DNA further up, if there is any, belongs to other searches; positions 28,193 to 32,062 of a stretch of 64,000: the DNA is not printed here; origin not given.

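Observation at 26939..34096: cls - EEP operon extended by a 1657-aa TPR protein with an embedded C39/papain-like peptidase domain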

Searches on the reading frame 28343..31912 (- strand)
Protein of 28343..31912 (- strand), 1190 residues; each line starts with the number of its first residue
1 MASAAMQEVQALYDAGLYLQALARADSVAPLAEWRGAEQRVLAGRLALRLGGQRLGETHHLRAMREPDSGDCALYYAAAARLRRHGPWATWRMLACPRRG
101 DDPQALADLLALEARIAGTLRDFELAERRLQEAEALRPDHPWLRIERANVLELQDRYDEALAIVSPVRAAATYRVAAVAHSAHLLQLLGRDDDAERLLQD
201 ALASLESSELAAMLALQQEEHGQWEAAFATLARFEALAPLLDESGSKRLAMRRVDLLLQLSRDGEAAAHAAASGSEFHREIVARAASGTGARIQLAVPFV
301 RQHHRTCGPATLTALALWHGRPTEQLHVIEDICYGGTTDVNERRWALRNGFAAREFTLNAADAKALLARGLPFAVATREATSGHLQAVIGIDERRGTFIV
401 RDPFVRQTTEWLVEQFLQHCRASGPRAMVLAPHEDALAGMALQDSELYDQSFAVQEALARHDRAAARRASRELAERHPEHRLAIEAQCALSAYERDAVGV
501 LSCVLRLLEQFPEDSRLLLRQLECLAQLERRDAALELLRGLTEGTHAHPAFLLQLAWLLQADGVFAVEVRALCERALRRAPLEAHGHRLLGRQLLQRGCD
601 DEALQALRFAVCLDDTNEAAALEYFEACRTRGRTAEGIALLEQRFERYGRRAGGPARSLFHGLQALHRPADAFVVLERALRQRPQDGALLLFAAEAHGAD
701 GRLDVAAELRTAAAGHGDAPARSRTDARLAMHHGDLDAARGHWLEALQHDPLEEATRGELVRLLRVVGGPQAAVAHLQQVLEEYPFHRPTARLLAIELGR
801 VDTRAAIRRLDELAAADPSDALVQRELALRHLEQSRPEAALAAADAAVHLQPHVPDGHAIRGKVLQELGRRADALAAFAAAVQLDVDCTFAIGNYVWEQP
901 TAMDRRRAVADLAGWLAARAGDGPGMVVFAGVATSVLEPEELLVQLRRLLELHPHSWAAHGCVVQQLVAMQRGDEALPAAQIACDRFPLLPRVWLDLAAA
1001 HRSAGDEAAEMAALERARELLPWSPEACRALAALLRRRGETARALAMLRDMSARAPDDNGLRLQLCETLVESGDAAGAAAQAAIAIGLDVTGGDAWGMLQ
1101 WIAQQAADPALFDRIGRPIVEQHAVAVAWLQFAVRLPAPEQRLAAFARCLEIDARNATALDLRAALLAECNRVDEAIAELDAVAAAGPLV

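Call 91: predict_structure(alignment_id=A3)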
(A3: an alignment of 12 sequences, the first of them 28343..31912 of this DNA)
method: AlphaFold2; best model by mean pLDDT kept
length: 1190 residues; sequences in the alignment: 12
mean_pLDDT: 89.5   pTM: 0.82
mean pLDDT of the five models: 89.5, 88.0, 87.8, 86.7, 85.5
residues with pLDDT >= 90: 783; 70-90: 367; 50-70: 32; < 50: 8
segments of 3 or more residues with pLDDT < 50: 335-337, 1188-1190
pLDDT, mean of each block of 10 residues (from residue 1): 88 94 93 92 95 94 91 94 91 83 92 95 94 94 93 91 88 84 89 94 92 91 93 96 93 92 92 93 84 90 78 91 81 62 87 90 91 78 79 92 83 88 80 72 90 88 88 91 91 85 93 86 83 90 86 92 82 92 93 87 94 89 91 89 90 91 90 95 92 93 92 87 93 89 91 89 86 93 83 91 90 84 93 89 92 89 93 96 91 93 94 89 87 94 95 89 96 96 92 95 95 94 89 94 93 86 93 92 88 90 91 92 83 91 92 82 91 87 62
secondary structure, 60 per line:
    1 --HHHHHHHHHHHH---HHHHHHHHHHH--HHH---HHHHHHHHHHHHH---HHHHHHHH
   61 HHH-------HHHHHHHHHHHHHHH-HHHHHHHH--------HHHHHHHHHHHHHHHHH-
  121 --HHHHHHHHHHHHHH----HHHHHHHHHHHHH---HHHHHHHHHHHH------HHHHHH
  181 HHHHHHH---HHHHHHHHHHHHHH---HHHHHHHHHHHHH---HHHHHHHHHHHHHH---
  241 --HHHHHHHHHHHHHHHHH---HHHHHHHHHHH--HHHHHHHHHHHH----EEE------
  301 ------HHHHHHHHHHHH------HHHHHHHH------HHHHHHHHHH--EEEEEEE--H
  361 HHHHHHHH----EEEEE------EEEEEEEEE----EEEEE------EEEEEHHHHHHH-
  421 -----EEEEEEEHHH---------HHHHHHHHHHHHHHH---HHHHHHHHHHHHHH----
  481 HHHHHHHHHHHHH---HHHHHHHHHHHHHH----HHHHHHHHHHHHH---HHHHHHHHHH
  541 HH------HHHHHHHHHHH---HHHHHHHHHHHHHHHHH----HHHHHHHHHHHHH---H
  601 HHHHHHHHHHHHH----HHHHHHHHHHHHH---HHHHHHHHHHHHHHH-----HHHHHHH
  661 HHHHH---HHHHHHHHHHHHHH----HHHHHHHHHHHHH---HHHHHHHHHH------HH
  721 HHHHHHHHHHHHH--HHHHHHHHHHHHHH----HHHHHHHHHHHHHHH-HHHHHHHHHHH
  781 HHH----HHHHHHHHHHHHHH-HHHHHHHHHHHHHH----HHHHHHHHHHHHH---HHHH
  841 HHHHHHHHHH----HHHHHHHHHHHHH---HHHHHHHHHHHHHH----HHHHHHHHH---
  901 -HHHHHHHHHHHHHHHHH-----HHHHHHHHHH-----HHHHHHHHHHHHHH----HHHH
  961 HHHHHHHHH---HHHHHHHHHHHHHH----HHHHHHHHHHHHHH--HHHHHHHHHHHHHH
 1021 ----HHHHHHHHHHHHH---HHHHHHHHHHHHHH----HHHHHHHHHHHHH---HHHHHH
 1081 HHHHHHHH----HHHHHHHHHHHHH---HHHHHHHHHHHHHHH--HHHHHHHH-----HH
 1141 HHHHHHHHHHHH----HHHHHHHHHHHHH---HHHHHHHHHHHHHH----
elements in order (helices of 4 or more, strands of 3 or more residues): H3-14 H18-28 H37-49 H53-63 H71-85 H87-94 H103-119 H123-136 H141-153 H157-168 H175-187 H191-204 H208-220 H224-237 H243-259 H263-273 H276-287 E292-294 H307-318 H325-332 H339-348 E351-357 H360-368 E373-377 E384-392 E397-401 E408-412 H413-419 E426-432 H445-459 H463-476 H481-493 H497-510 H515-527 H531-542 H549-559 H563-579 H584-596 H600-613 H618-630 H634-648 H654-665 H669-682 H687-699 H703-712 H719-733 H736-749 H754-768 H770-783 H788-801 H803-816 H821-833 H837-850 H855-867 H871-884 H889-897 H902-918 H924-933 H939-952 H957-969 H973-986 H991-1004 H1007-1020 H1025-1037 H1041-1054 H1059-1071 H1075-1088 H1093-1105 H1109-1123 H1126-1133 H1139-1152 H1157-1169 H1173-1186

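Call 93: fold_search(model_id=the predicted structure, library=pdb)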
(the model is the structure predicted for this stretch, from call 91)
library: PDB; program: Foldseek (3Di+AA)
matches with E <= 10: 1591; with E <= 0.001: 381
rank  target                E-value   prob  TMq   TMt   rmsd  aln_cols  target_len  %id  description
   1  4buj_B                1.3e-15  1.00  0.17  0.16  41.4      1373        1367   10  Crystal structure of the S. cerevisiae Ski2-3-8 complex (released 2013-08-28)
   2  8bbg_D                2.9e-15  1.00  0.23  0.21  32.8      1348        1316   12  Structure of the IFT-A complex; anterograde IFT-A train model (released 2022-12-21)
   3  8fgw_D                5.1e-15  1.00  0.22  0.20  31.3      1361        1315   12  Human IFT-A complex structures provide molecular insights into ciliary transport (released 2023-02-22)
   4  4buj_F                4.2e-14  1.00  0.18  0.16  40.3      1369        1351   11  Crystal structure of the S. cerevisiae Ski2-3-8 complex (released 2013-08-28)
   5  8hmd_C                1.3e-13  1.00  0.20  0.18  34.6      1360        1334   12  base module state 2 of Tetrahymena IFT-A (released 2023-06-14)
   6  9hvq_Q                3.4e-13  1.00  0.19  0.24  33.7       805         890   14  Structure of the transcribing Pol II-DSIF-PAF-SPT6-RECQL5 complex (released 2025-07-16)
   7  7qdr_B                4.4e-13  1.00  0.21  0.21  31.4      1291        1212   13  Apo human SKI complex in the closed state (released 2022-02-02)
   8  9g8r_B                5.8e-13  1.00  0.18  0.19  32.7      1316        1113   13  human SKI7-SKI238 complex in the open state (released 2024-10-16)
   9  9rtt_Q                1.2e-12  1.00  0.18  0.23  31.4       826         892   14  Activated Elongation Complex with IWS1 and ELOF1 (released 2025-09-03)
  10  8q9t_E                2.2e-12  1.00  0.20  0.22  33.1      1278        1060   10  CryoEM structure of a S. Cerevisiae Ski238 complex bound to RNA (released 2023-11-29)
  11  7qdz_B                3.0e-12  1.00  0.21  0.21  32.8      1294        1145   13  80S-bound human SKI complex in the closed state (released 2022-02-09)
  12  7dkh_I                7.1e-12  1.00  0.16  0.20  30.8       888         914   11  Crystal structure of the Ctr9/Paf1/Cdc73/Rtf1 quaternary complex (released 2021-11-24)
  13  7qds_B                7.8e-12  1.00  0.21  0.23  24.6      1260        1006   12  Apo human SKI complex in the open state (released 2022-02-02)
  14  7dkh_A                9.3e-12  1.00  0.16  0.19  30.6       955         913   12  Crystal structure of the Ctr9/Paf1/Cdc73/Rtf1 quaternary complex (released 2021-11-24)
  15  7yeh_A                2.1e-11  1.00  0.16  0.19  18.7       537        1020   19  Cryo-EM structure of human OGT-OGA complex (released 2023-07-12)
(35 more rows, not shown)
